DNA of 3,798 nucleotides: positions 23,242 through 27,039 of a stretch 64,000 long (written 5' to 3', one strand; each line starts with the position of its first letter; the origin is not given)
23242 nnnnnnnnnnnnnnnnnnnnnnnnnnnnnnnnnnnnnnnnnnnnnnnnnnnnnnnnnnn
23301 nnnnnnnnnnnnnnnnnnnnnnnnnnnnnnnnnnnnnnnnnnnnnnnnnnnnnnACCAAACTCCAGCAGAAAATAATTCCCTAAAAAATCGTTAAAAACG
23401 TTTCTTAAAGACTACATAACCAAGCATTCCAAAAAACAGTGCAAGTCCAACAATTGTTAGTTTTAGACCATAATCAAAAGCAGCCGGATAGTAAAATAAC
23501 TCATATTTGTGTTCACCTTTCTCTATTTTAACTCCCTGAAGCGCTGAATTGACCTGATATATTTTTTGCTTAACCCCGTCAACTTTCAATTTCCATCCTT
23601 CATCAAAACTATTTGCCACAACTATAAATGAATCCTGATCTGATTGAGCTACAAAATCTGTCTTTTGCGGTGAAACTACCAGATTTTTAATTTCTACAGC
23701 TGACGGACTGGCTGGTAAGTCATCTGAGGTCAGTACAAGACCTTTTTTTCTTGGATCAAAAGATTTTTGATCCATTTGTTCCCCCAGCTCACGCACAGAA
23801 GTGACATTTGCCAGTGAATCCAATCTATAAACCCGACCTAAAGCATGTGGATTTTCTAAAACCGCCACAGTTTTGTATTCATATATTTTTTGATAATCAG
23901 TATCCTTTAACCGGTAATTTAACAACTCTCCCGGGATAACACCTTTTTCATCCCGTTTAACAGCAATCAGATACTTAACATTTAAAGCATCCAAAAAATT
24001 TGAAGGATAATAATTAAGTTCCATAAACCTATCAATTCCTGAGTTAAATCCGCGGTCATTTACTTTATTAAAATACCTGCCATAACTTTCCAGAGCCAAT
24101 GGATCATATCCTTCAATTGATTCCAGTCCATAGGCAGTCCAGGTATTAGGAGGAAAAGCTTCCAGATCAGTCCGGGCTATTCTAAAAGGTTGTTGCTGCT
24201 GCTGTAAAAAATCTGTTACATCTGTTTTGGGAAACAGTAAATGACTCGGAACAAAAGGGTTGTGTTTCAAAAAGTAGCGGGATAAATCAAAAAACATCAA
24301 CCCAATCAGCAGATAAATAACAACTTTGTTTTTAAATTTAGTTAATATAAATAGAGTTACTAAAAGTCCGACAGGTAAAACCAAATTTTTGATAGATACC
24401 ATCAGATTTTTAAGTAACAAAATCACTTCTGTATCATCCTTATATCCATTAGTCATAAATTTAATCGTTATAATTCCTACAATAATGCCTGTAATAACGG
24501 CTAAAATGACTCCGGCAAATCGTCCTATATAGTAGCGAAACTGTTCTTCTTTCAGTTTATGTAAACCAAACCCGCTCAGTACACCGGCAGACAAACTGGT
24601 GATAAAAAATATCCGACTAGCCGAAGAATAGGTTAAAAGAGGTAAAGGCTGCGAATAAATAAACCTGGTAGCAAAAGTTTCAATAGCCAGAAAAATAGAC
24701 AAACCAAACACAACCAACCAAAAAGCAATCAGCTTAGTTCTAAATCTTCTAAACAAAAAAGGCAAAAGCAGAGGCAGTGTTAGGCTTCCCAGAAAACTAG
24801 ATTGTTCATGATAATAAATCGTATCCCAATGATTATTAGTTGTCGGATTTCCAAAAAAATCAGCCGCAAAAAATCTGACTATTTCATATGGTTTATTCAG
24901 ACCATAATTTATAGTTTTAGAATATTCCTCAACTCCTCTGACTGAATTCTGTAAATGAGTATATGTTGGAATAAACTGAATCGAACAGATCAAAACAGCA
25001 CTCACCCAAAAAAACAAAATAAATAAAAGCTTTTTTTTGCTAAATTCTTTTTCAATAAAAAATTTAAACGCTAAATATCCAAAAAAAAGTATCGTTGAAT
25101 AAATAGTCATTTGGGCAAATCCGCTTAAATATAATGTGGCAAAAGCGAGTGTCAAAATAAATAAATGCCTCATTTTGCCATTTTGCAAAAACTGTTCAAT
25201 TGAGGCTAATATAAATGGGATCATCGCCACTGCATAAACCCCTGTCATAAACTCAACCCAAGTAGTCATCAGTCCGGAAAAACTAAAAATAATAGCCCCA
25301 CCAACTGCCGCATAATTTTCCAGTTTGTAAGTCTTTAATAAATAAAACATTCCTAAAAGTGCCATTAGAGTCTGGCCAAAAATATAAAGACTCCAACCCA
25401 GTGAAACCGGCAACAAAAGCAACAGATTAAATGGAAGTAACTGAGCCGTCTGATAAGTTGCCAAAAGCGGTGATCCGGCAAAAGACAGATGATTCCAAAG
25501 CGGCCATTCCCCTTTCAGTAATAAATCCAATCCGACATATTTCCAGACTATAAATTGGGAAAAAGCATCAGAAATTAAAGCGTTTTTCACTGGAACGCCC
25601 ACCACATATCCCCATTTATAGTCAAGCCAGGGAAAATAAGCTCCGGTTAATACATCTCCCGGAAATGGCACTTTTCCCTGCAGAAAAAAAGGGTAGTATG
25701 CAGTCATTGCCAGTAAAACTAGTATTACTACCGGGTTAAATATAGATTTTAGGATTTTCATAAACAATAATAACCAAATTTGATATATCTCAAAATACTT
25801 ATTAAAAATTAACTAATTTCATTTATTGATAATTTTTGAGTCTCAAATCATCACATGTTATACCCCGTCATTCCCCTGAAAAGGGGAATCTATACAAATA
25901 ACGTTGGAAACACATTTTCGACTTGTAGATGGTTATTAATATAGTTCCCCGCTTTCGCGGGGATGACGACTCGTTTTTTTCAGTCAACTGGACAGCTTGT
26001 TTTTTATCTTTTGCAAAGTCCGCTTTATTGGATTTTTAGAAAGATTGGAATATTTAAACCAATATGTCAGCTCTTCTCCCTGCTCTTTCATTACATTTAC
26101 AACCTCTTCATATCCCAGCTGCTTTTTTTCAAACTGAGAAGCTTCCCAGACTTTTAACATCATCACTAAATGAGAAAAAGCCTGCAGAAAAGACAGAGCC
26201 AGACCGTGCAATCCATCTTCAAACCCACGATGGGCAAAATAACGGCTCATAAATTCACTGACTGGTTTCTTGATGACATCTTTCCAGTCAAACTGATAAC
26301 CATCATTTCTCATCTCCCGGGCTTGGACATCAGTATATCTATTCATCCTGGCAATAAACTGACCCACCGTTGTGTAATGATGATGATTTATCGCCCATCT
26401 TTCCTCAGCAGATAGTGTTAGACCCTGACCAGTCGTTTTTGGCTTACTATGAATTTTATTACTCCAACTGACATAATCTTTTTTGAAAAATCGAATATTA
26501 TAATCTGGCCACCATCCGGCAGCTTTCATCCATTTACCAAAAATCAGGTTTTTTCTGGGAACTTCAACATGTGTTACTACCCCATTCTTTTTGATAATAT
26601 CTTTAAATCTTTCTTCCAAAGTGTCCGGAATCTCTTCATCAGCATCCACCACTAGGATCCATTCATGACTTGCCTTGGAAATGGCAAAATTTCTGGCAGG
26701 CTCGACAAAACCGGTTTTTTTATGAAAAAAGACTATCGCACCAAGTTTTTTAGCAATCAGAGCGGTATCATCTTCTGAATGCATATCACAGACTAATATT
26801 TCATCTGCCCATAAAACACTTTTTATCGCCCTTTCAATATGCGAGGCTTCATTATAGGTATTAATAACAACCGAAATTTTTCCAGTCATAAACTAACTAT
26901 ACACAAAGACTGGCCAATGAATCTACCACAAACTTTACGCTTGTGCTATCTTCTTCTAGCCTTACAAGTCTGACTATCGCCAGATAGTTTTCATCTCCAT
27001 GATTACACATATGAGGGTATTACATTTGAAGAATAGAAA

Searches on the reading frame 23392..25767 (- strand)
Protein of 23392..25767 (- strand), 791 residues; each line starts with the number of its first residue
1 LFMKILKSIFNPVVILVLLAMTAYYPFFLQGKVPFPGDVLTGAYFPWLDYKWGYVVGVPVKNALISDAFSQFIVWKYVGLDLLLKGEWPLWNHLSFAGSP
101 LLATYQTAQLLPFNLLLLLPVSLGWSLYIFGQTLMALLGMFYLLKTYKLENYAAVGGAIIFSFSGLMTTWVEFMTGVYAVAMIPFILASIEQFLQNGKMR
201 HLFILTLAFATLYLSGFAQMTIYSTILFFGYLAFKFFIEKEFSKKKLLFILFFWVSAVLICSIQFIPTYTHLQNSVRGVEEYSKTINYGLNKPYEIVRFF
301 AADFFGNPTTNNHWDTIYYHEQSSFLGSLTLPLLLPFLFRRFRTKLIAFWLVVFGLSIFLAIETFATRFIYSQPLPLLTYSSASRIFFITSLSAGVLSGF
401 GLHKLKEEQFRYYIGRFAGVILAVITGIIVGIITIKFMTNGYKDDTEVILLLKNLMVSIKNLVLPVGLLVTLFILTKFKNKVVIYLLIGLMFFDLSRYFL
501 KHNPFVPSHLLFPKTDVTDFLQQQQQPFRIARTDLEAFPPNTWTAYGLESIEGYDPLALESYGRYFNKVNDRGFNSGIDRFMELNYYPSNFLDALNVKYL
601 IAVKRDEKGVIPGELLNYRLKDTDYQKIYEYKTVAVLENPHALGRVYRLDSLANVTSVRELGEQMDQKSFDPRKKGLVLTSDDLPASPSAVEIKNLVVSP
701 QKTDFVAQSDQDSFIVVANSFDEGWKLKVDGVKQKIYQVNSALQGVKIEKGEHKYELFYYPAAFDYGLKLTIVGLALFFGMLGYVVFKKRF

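Call 7: search_protein_families(library=pfam, proteins=[window:23392-25767:-], max_evalue=0.01)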
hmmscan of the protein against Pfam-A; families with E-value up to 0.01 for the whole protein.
window:23392-25767:- (791 aa): 1 family
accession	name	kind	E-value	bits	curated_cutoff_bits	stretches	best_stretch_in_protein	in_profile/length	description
PF09586.16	YfhO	-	1.6e-24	86.8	28.5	2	110-647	73-592/835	Bacterial membrane protein YfhO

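Call 39: search_protein_families(library=ncbifam, proteins=[window:23392-25767:-], max_evalue=0.001)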
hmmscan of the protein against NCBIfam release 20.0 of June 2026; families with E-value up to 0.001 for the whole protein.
window:23392-25767:- (791 aa): 2 families
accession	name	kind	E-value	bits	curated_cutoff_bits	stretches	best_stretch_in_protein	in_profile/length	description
NF047590.1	GlcsyltransPgfM2Strep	equivalog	4.8e-08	31.7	1500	1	699-778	794-873/884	glycosyltransferase PgfM2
NF047589.1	GlcsyltransPgfM1Strep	equivalog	2.9e-05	22.3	1400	1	707-778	876-947/955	glycosyltransferase PgfM1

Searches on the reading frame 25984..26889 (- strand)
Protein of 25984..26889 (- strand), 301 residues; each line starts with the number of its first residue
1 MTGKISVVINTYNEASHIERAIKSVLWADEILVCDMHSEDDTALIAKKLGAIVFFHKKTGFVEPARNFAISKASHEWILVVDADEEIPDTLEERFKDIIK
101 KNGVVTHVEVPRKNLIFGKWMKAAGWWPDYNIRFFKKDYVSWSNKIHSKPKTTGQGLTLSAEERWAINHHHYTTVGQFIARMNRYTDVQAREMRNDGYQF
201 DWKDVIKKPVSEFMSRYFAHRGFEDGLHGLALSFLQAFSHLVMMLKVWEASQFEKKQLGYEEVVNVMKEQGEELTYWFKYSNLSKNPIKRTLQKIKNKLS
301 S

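Call 8: search_protein_families(library=pfam, proteins=[window:25984-26889:-], max_evalue=0.01)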
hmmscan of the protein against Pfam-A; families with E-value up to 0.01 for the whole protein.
window:25984-26889:- (301 aa): 2 families
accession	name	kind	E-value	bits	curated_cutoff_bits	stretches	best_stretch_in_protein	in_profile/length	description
PF00535.33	Glycos_transf_2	-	5.1e-19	69.2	23.3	1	6-139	1-146/168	Glycosyl transferase family 2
PF13704.12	Glyco_tranf_2_4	-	3.2e-05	24.8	27.5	1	26-85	17-82/98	Glycosyl transferase family 2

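Call 39: search_protein_families(library=ncbifam, proteins=[window:25984-26889:-], max_evalue=0.001)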
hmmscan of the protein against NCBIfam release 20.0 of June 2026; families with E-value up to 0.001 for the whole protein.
window:25984-26889:- (301 aa): 11 families
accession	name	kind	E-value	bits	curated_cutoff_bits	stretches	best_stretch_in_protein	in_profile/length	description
TIGR04283.1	glyco_like_mftF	equivalog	5.4e-11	42.5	182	1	5-104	1-102/221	TIGR04283 family arsenosugar biosynthesis glycosyltransferase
TIGR04195.1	S_glycosyl_SunS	equivalog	1e-08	34.5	350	1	4-99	58-155/421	SunS family peptide S-glycosyltransferase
TIGR04182.1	glyco_TIGR04182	equivalog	8.2e-08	32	325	1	5-87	2-85/293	S-layer glycoprotein N-glycosyltransferase AglJ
NF050050.1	ProtGlycPglI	equivalog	1.5e-06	27.8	500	1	4-100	3-106/306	GalNAc(5)-diNAcBac-PP-undecaprenol beta-1,3-glucosyltransferase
NF010496.0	PRK13915.1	equivalog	4.5e-06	26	262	1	4-57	32-92/307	glucosyl-3-phosphoglycerate synthase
NF038299.1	EPS_HpsN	equivalog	1.1e-05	24.6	425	1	4-91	2-98/317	hormogonium polysaccharide biosynthesis glycosyltransferase HpsN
NF007482.0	PRK10073.1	equivalog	3.8e-05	22.9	423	1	3-102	6-113/334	glycosyltransferase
NF047683.1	TeichurnBiosyTuaG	equivalog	4.5e-05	23.2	400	1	4-102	7-115/252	teichuronic acid biosynthesis protein TuaG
NF041391.1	DPhHxTase_Halo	equivalog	0.00042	19.4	375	1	10-101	2-95/213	dolichyl-phosphate hexose transferase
TIGR03937.1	PgaC_IcaA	equivalog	0.00066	18.7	422.3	1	4-87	46-138/407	poly-beta-1,6-N-acetyl-D-glucosamine synthase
NF041875.1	EPS_EpsD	equivalog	0.0007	19.1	370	0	5-94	1-99/325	exopolysaccharide biosynthesis glycosyltransferase EpsD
